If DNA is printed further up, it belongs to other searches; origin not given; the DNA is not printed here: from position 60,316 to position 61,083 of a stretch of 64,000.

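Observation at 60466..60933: Orphan Doc-type (Fic-fold) toxin gene embedded in the paralog array without a recognisable Phd antitoxin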

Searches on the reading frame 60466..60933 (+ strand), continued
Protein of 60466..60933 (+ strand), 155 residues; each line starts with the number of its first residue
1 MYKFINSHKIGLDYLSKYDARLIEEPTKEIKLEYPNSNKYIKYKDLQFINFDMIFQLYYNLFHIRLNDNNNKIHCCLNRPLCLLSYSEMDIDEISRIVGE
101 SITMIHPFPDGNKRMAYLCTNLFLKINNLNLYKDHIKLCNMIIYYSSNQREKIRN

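Call 41: predict_structure(alignment_id=A3)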
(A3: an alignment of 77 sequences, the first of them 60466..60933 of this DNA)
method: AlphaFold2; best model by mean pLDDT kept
length: 155 residues; sequences in the alignment: 77
mean_pLDDT: 87.7   pTM: 0.85
mean pLDDT of the five models: 87.7, 84.3, 84.2, 81.6, 81.5
residues with pLDDT >= 90: 100; 70-90: 38; 50-70: 16; < 50: 1
segments of 3 or more residues with pLDDT < 50: none
pLDDT, mean of each block of 10 residues (from residue 1): 92 95 82 61 86 95 86 94 90 92 94 96 93 89 85 58
secondary structure, 60 per line:
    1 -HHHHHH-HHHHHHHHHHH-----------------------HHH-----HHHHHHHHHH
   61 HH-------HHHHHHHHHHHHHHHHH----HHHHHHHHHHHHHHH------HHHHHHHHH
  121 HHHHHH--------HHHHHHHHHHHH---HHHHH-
elements in order: H2-7 H9-19 H51-62 H70-86 H91-105 H112-126 H135-146 H150-154
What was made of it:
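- On Fic/Doc (Fido) superfamily, Doc subclass: AF2 pLDDT 87.7 and pTM 0.85 (call 41).
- pLDDT is above 90 for residues 1-20 (call 41).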

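Call 43: fold_search(model_id=the predicted structure, library=pdb)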
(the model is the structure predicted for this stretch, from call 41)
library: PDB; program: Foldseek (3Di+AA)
matches with E <= 10: 184; with E <= 0.001: 0
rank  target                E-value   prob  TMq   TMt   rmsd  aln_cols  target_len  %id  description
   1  3kh2_A                3.6e-02  1.00  0.58  0.72   2.7       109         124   18  Crystal structure of the P1 bacteriophage Doc toxin (F68S) in complex with the Phd antitoxin (L17M/V39A). Northeast St (released 2010-08-18)
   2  4x2c_A                3.8e-02  0.99  0.40  0.31   7.4       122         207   20  Clostridium difficile Fic protein_0569 mutant S31A, E35A (released 2015-12-23)
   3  5jj7_B                4.0e-02  0.98  0.40  0.21  10.5       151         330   16  Fic-1 (aa134 - 508 E274G) from C. elegans (released 2016-06-01)
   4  4x2c_B                4.2e-02  0.99  0.43  0.34   6.1       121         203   21  Clostridium difficile Fic protein_0569 mutant S31A, E35A (released 2015-12-23)
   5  4x2d_C                4.2e-02  0.99  0.40  0.32   7.9       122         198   20  Clostridium difficile Fic protein_0569 mutant S31A, E35A in complex with ATP (released 2015-12-23)
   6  3kh2_C                4.5e-02  1.00  0.59  0.73   2.2       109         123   17  Crystal structure of the P1 bacteriophage Doc toxin (F68S) in complex with the Phd antitoxin (L17M/V39A). Northeast St (released 2010-08-18)
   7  4x2e_C                5.2e-02  0.98  0.40  0.32   7.6       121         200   20  Clostridium difficile wild type Fic protein (released 2015-12-23)
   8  3dd7_C                6.8e-02  1.00  0.58  0.72   2.4       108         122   18  Structure of DocH66Y in complex with the C-terminal domain of Phd (released 2008-09-16)
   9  4x2d_B                6.8e-02  0.99  0.40  0.31   3.9        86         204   24  Clostridium difficile Fic protein_0569 mutant S31A, E35A in complex with ATP (released 2015-12-23)
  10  3dd7_A                8.0e-02  1.00  0.58  0.72   2.4       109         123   17  Structure of DocH66Y in complex with the C-terminal domain of Phd (released 2008-09-16)
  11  3k33_A                8.4e-02  1.00  0.57  0.69   2.8       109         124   19  Crystal structure of the Phd-Doc complex (released 2010-08-18)
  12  5jj7_A                8.4e-02  0.98  0.41  0.21   7.4       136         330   16  Fic-1 (aa134 - 508 E274G) from C. elegans (released 2016-06-01)
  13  4x2e_B                8.8e-02  0.95  0.39  0.31   8.3       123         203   20  Clostridium difficile wild type Fic protein (released 2015-12-23)
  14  4x2e_D                9.3e-02  0.94  0.39  0.32   7.5       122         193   21  Clostridium difficile wild type Fic protein (released 2015-12-23)
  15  4u04_B                9.8e-02  0.84  0.40  0.21  11.4       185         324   12  Structure of a eukaryotic fic domain containing protein (released 2014-12-10)
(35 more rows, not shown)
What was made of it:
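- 60466..60933 (+): Doc-family (Fic-fold) kinase-like gene, 155 aa, N-extended clade. Structure: AF2 pLDDT 87.7 (call 41), Foldseek top hit P1 Doc with TM 0.72 (call 43).
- On Fic/Doc (Fido) superfamily, Doc subclass: The best PDB matches are P1 Doc chains, with probability 1.00, TM 0.69-0.73 and rmsd 2.2-2.8 A (call 43).
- Closest known: P1 Doc. Same: Same all-helical core: Foldseek TM 0.72, rmsd 2.7 A over 109 columns (call 43).
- Closest known: Class II/III Fic proteins with a built-in inhibitory helix. Same: They appear as secondary Foldseek hits (call 43).
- Checked: The AlphaFold2 model has pLDDT 87.7 and pTM 0.85, and its top Foldseek hit is P1 Doc 3kh2_A (probability 1.00, TM 0.72 normalised to Doc, rmsd 2.7 A over 109 columns) (calls 41, 43).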

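Call 44: search_solved_structures(query=A2, max_evalue=0.1, show_alignments=5)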
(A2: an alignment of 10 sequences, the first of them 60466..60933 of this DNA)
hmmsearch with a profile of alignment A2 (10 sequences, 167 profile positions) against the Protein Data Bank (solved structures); distinct sequences matched with E-value up to 0.1: 18.
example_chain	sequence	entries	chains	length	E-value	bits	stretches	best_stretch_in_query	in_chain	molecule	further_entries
9vzc_A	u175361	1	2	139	2.3e-11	46.9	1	40-148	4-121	Death-on-curing family protein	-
3k33_A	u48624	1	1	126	1.9e-08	37.5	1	60-152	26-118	Death on curing protein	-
3dd7_A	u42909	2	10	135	7e-07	32.4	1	60-153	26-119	Death on curing protein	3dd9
3kh2_A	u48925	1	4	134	1.2e-06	31.5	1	60-153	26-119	Death on curing protein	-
6zmd_B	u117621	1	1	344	5.2e-05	26.3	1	84-161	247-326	Protein adenylyltransferase FICD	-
9yz5_A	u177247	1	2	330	0.00012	25.1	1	84-161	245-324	Protein adenylyltransferase FICD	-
6i7g_A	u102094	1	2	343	0.00012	25.1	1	84-161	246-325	Adenosine monophosphate-protein transferase FICD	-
6i7i_A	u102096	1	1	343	0.00012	25.1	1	84-161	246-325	Adenosine monophosphate-protein transferase FICD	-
6i7h_A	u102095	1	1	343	0.00012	25.1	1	84-161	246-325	Adenosine monophosphate-protein transferase FICD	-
6i7j_A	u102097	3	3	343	0.00012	25.1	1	84-161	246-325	Adenosine monophosphate-protein transferase FICD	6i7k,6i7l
4u04_A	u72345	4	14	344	0.00012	25.1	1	84-161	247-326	Adenosine monophosphate-protein transferase FICD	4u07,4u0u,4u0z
4u0s_A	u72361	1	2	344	0.00012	25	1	84-161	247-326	Adenosine monophosphate-protein transferase FICD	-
3cuc_A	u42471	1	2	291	0.00018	24.5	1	83-124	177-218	Protein of unknown function with a Fic domain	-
5jj6_A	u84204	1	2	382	0.0014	21.6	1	86-122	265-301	Adenosine monophosphate-protein transferase FICD homolog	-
5jj7_A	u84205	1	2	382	0.0015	21.5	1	86-122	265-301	Adenosine monophosphate-protein transferase FICD homolog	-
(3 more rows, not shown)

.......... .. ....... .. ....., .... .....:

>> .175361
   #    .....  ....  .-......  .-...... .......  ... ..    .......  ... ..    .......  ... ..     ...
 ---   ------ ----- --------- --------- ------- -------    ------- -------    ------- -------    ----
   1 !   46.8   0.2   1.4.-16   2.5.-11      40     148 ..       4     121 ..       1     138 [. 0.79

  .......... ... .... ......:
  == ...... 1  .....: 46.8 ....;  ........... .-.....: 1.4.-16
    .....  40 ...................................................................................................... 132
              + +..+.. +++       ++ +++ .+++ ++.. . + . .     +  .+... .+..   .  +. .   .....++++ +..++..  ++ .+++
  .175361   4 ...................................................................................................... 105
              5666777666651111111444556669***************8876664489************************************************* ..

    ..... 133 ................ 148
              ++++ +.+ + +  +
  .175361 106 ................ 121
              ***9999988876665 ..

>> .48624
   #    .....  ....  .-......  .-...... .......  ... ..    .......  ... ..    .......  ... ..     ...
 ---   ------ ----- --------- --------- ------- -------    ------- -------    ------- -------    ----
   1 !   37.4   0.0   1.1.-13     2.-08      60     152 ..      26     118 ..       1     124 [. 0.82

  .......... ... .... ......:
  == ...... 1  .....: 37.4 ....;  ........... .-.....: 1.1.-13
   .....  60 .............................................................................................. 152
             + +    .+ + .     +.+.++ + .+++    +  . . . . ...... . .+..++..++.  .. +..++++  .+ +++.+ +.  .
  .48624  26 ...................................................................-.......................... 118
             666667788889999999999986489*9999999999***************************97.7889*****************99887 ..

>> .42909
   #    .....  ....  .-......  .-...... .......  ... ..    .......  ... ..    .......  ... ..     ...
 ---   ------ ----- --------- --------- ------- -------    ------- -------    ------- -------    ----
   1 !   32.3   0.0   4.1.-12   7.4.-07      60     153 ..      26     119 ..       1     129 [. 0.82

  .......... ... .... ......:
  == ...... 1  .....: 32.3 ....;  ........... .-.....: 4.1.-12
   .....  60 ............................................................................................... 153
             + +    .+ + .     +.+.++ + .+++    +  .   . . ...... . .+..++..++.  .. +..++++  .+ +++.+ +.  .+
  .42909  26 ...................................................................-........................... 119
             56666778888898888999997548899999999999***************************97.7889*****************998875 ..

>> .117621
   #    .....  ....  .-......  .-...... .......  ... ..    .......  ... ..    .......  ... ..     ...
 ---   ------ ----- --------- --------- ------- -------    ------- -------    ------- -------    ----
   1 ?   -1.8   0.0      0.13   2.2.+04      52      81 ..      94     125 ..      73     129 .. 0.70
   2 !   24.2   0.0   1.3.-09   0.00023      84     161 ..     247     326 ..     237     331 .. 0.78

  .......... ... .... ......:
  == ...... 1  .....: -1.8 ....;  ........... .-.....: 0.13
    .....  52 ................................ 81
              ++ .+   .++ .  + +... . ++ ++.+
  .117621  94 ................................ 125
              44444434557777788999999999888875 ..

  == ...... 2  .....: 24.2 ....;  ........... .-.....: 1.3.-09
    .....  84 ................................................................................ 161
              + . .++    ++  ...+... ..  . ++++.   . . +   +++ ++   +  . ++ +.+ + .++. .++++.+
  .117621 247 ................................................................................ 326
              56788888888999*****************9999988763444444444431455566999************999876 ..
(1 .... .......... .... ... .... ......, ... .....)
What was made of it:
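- Closest known: P1 Doc. Same: The clade profile hits it at E 1.9e-8 (call 44).
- Checked: P1 Doc 3k33_A gives 1.9e-8 with the clade profile (call 44).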

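Call 47: find_encoding_contigs(protein=P0018, flank=3000, max_places=4)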
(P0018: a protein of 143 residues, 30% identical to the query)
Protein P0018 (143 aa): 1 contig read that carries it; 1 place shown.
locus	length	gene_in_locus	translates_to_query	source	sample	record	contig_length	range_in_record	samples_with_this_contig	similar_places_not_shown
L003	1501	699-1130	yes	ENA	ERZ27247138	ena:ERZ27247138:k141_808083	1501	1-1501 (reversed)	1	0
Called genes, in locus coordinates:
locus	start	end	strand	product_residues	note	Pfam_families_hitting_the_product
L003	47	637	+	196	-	PF00472:RF-1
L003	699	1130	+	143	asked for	PF02661:Fic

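Call 48: find_encoding_contigs(protein=P0050, flank=3000, max_places=3)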
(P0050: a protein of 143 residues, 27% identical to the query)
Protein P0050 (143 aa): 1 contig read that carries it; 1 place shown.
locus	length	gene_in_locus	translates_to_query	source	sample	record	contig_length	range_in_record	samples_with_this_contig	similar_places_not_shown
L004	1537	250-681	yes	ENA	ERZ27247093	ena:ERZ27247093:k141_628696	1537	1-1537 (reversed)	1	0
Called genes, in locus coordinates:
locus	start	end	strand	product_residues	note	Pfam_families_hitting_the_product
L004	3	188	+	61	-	?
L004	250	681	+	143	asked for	PF02661:Fic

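Call 49: find_encoding_contigs(protein=P0044, flank=3000, max_places=3)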
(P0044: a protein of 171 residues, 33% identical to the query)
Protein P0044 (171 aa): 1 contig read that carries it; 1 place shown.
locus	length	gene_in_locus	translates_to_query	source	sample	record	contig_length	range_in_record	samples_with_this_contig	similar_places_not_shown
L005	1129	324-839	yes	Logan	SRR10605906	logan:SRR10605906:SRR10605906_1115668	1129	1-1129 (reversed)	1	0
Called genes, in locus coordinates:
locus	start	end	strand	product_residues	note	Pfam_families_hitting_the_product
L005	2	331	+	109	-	?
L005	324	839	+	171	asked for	PF02661:Fic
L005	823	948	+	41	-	-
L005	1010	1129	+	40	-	?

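Call 50: find_encoding_contigs(protein=P0022, flank=3000, max_places=3)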
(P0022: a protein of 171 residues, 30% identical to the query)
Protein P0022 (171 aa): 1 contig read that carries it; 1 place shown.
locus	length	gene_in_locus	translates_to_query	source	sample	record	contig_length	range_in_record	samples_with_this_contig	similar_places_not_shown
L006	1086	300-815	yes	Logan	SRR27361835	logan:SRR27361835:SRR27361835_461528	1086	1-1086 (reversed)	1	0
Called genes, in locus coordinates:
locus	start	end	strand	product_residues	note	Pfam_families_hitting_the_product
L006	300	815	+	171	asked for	PF02661:Fic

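Call 51: search_protein_families(library=pfam, proteins=[L005:2-331:+, L004:3-188:+, L003:47-637:+, L002:206-790:+], max_evalue=0.01)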
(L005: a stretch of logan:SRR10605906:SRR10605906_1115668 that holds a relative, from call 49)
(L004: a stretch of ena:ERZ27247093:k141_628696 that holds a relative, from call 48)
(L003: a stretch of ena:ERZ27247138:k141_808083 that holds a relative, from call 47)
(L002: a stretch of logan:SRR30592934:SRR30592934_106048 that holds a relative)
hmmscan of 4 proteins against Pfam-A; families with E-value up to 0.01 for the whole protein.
L005:2-331:+ (109 aa): 0 families

L004:3-188:+ (61 aa): 1 family
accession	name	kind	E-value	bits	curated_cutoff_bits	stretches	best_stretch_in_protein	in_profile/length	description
PF00472.26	RF-1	-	1.1e-05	25.8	35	1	2-38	51-88/116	RF-1 domain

L003:47-637:+ (196 aa): 1 family
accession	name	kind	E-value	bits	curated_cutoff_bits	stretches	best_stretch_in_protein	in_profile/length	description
PF00472.26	RF-1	-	1.7e-25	89.7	35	1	98-173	11-88/116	RF-1 domain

L002:206-790:+ (194 aa): 0 families

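Call 54: fold_search(model_id=the predicted structure, library=viral)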
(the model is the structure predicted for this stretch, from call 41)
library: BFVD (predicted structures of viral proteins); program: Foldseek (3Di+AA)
matches with E <= 10: 244; with E <= 0.001: 0
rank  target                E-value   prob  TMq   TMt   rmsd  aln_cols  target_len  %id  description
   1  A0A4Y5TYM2            4.4e-02  1.00  0.59  0.34   2.6       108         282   18  (no name in the UniProt tables at hand)
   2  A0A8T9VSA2            1.9e-01  0.80  0.30  0.25  11.0       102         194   19  (no name in the UniProt tables at hand)
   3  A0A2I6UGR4            2.0e-01  0.95  0.35  0.50   4.0        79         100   14  Fido domain-containing protein [Salinibacter phage M8CRM-1]
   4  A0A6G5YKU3            2.2e-01  0.99  0.51  0.49   3.9       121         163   13  (no name in the UniProt tables at hand)
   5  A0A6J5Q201            2.6e-01  0.44  0.28  0.37  12.4       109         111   16  Phage holin, LL-H family [uncultured Caudovirales phage]
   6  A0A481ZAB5            2.9e-01  0.25  0.31  0.22  17.9       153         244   12  Uncharacterized protein [Pithovirus LCPAC302]
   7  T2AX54                7.4e-01  0.16  0.23  0.11   9.6        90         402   17  (no name in the UniProt tables at hand)
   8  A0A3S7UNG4            9.1e-01  0.54  0.37  0.47   5.3       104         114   10  (no name in the UniProt tables at hand)
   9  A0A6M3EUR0            9.1e-01  0.41  0.29  0.21   5.4        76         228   14  Uncharacterized protein [Fusarium graminearum gemytripvirus 1]
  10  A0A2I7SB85            9.6e-01  0.12  0.27  0.15  13.0       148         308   11  (no name in the UniProt tables at hand)
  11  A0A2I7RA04            1.1e+00  0.06  0.18  0.20  13.9       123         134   12  (no name in the UniProt tables at hand)
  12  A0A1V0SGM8            1.1e+00  0.08  0.22  0.12  22.3       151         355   17  Transcription initiation factor IIB [Hokovirus HKV1]
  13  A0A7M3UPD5            1.2e+00  0.08  0.23  0.05  15.3       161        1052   15  Replication origin-binding protein domain-containing protein [Pyramimonas orientalis virus]
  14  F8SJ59                1.3e+00  0.15  0.27  0.28  14.6       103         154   11  Uncharacterized protein 216 [Pseudomonas phage PhiPA3]
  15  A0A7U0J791            1.3e+00  0.12  0.24  0.30  11.6       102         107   10  Uncharacterized protein [Klebsiella phage vB_KpM_FBKp24]
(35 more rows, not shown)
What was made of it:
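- Tried and rejected: BFVD fold search: a few viral Fido-domain proteins matched (best TM 0.59), but nothing informative turned up for the extension (call 54).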

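Call 86: find_related_loci(query=A10, collection=genome_contigs, flank=6000)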
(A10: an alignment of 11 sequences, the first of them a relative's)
Query A10 (168 aa) in genome_contigs; peptide patterns used: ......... (x = any residue, [..] = any of these).
600 stretches matched a pattern (row limit reached: there are more); 535 encode a relative of the query (tblastn E <= 1e-3); the best 80 are kept; 80 distinct loci.
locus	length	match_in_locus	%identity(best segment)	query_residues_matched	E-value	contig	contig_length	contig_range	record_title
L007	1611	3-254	44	66-149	4e-19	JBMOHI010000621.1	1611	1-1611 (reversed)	MAG: Terrimicrobiaceae bacterium isolate Deming_bin.344 contig355436, whole genome shotgun sequence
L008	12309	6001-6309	38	48-153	4e-18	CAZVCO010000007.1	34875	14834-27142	MAG TPA_asm: uncultured Verrucomicrobiota bacterium isolate binchicken_co405_28 genome assembly, contig: NODE_1666_lengt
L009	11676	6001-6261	39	63-149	7e-17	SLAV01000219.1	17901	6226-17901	MAG: Haloferula sp. isolate CSSed162cmB_42 CSSed16-2cmB-7725, whole genome shotgun sequence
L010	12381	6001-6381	33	32-150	8e-17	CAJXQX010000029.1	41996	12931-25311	MAG TPA_asm: uncultured Verrucomicrobia bacterium isolate SRR3933181_bin.17_MetaBAT_v2.12.1_MAG genome assembly, contig:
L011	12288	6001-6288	39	55-150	2e-16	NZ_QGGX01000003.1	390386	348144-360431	Aminobacter sp. AP02 Ga0189681_103, whole genome shotgun sequence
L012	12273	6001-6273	37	59-149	3e-16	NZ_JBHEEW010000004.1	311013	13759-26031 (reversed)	Mycoplana ramosa strain DSM 7292 NODE_4_length_311013_cov_58.950083, whole genome shotgun sequence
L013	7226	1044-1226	51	59-119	5e-16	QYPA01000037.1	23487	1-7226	MAG: Comamonadaceae bacterium isolate PowLak16_MAG40 c_000000066281, whole genome shotgun sequence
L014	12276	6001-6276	39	59-149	6e-16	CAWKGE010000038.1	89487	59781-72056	MAG: uncultured Gemmatimonadales bacterium isolate MFD05684.bin.2.269 genome assembly, contig: contig_82678, whole genom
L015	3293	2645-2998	32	39-154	7e-16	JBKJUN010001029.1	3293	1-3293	MAG: Bryobacter sp. isolate ant_bin.70 S1Ck117_4064348_flag_1_multi_9.0000_len_3293, whole genome shotgun sequence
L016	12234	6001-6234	45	63-140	7e-16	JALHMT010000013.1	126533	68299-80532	MAG: Rubrivivax sp. isolate Bin_42_5_sub c_000000000923, whole genome shotgun sequence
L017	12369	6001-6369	28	35-150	7e-16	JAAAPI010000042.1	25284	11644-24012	MAG: Verrucomicrobia bacterium isolate GSL.Bin9 NODE_1118_length_25284_cov_0.825617, whole genome shotgun sequence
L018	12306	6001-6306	37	37-133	1e-15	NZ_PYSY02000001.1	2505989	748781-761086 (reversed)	Brucella pituitosa strain CCUG 50899 tig00000001_pilon, whole genome shotgun sequence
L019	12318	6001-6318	41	39-141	1e-15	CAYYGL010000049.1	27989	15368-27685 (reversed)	MAG TPA_asm: uncultured Calditrichaceae bacterium isolate SRP163575_co1_571 genome assembly, contig: NODE_3350_length_27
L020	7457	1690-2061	35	39-156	1e-15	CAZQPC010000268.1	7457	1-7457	MAG TPA_asm: uncultured Magnetovibrio sp. isolate binchicken_co46_96 genome assembly, contig: NODE_19938_length_7457_cov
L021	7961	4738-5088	33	40-149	2e-15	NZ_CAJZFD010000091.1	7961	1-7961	MAG: uncultured Veillonella sp. isolate SRR2037091_bin.2_metaWRAP_v1.1_MAG, whole genome shotgun sequence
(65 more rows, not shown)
